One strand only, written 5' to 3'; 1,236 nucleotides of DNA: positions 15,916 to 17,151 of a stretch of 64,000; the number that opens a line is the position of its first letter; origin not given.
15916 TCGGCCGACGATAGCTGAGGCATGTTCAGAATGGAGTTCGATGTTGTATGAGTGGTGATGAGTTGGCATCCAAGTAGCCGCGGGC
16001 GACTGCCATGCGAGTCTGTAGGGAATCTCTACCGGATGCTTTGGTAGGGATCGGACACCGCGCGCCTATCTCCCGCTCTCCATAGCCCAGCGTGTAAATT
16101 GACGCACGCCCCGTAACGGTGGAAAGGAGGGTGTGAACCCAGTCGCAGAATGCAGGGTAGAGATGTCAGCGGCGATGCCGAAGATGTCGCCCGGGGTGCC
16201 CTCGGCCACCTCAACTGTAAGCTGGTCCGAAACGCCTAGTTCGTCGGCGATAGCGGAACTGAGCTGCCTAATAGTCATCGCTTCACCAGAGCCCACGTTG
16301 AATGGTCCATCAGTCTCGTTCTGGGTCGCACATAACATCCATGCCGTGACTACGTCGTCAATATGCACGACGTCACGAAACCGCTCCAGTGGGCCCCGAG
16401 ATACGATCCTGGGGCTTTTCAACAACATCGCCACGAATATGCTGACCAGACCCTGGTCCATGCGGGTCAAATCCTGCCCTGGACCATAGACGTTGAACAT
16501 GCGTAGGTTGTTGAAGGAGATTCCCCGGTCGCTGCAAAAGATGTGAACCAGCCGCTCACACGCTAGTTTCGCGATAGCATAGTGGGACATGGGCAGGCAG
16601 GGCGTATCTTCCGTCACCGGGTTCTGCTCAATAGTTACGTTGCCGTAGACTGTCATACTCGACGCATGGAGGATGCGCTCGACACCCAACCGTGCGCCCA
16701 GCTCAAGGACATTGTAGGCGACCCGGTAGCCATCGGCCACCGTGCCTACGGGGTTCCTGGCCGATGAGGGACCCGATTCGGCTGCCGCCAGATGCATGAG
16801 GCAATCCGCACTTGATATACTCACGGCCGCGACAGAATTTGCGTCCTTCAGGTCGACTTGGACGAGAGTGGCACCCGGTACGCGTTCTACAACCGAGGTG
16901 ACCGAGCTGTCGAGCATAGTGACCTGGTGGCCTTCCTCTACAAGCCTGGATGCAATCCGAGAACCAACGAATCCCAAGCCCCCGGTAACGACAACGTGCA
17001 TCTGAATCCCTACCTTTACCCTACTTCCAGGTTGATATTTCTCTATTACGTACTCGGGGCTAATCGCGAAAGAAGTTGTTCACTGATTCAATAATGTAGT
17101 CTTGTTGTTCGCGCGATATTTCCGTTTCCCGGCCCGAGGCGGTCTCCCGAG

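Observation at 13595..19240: Lower-GC sugar-modification island inserted into an SPFH-like gene, with a GT2 and Zn-alcohol-dehydrogenase fusion protein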

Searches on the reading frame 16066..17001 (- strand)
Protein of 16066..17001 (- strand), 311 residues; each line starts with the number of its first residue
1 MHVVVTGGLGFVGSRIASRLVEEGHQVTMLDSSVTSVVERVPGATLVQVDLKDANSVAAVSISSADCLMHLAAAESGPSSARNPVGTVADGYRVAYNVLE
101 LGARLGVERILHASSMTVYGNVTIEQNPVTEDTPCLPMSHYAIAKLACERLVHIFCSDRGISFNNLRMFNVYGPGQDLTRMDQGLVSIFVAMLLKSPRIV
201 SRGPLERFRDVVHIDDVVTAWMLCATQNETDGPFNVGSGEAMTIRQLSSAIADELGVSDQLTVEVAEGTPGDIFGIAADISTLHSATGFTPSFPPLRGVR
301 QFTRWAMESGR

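Call 3: search_protein_families(library=pfam, proteins=[window:16066-17001:-], max_evalue=0.01)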
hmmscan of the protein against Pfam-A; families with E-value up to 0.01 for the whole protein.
window:16066-17001:- (311 aa): 8 families
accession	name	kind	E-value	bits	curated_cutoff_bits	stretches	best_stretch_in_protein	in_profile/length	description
PF01370.27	Epimerase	-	2.9e-47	161.6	20.9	1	3-237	1-240/240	NAD dependent epimerase/dehydratase family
PF16363.11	GDP_Man_Dehyd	-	6.8e-37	128.1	27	1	5-258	2-269/332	GDP-mannose 4,6 dehydratase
PF01073.25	3Beta_HSD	-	2.5e-14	53.4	22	1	4-227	1-231/280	3-beta hydroxysteroid dehydrogenase/isomerase family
PF13460.12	NAD_binding_10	-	8.1e-10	39.3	27.2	1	7-152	1-131/184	NAD(P)H-binding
PF04321.23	RmlD_sub_bind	-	2.9e-08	33.6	27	1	1-156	1-140/287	RmlD substrate binding domain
PF02254.24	TrkA_N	-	0.00043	21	23.8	1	8-70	5-68/116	TrkA-N domain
PF00106.31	adh_short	-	0.001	19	26.6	1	2-60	2-67/195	short chain dehydrogenase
PF02719.21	Polysacc_synt_2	-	0.0088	15.7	20.2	0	3-114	1-127/293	Polysaccharide biosynthesis protein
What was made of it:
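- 16066..17001 (-): Intact NAD-dependent sugar epimerase/dehydratase (extended SDR, 311 aa). PF01370, 161.6 bits, over the full profile (call 3).
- Checked: 16066-17001 is an intact NAD-dependent epimerase/dehydratase (PF01370, 161.6 bits, call 3).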

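Call 15: search_protein_families(library=ncbifam, proteins=[window:16066-17001:-], max_evalue=0.01)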
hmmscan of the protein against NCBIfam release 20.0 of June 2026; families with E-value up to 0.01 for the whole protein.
window:16066-17001:- (311 aa): 42 families (the best 25 are shown)
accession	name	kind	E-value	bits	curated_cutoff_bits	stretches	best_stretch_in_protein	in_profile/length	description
TIGR01179.1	galE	equivalog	9.3e-33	113.4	262.3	2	3-175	2-180/332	UDP-glucose 4-epimerase GalE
TIGR04180.1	EDH_00030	hypoth_equivalog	8.9e-30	103.8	475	1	3-293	1-296/297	NAD-dependent 4,6-dehydratase LegB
TIGR01181.1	dTDP_gluc_dehyt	equivalog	1e-27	97.1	365.1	1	3-308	2-313/321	dTDP-glucose 4,6-dehydratase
TIGR02197.1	heptose_epim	equivalog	3.3e-24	85.6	274.6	1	3-266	1-269/316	ADP-glyceromanno-heptose 6-epimerase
NF047922.1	GDPFucSynFcl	equivalog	2.2e-18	66.8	500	1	3-307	5-302/308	GDP-L-fucose synthase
NF011728.1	PRK15181.1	equivalog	8.5e-17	61.2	760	1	29-307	55-338/348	Vi polysaccharide biosynthesis UDP-N-acetylglucosaminuronic acid C-4 epimerase TviC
TIGR03466.1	HpnA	hypoth_equivalog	2.3e-15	56.3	367.65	1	1-256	1-247/327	hopanoid-associated sugar epimerase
NF043036.1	ErythonDh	equivalog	1.6e-14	53.8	325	1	1-155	1-163/321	D-erythronate dehydrogenase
NF007956.0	PRK10675.1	subfamily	9e-13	48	394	1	1-173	1-182/338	UDP-glucose 4-epimerase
NF042422.1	oxyalk_red_OleD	equivalog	1.1e-12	48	580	1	1-177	1-174/329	2-alkyl-3-oxoalkanoate reductase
NF007582.0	PRK10217.1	equivalog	3e-12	46.3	698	1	2-241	3-256/355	dTDP-glucose 4,6-dehydratase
NF008360.0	PRK11150.1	equivalog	9.5e-12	44.7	452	1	3-264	2-263/310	ADP-glyceromanno-heptose 6-epimerase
TIGR01777.1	yfcH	hypoth_equivalog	6.2e-10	39.1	207.35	1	3-73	1-66/292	TIGR01777 family oxidoreductase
NF050030.1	thlkprotThyD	equivalog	1.7e-09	37.3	400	1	1-73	1-77/305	thylakoid membrane protein ThyD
NF042423.1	oxyalk_red_Shew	equivalog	1.7e-09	37.2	580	1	2-229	10-225/331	2-alkyl-3-oxoalkanoate reductase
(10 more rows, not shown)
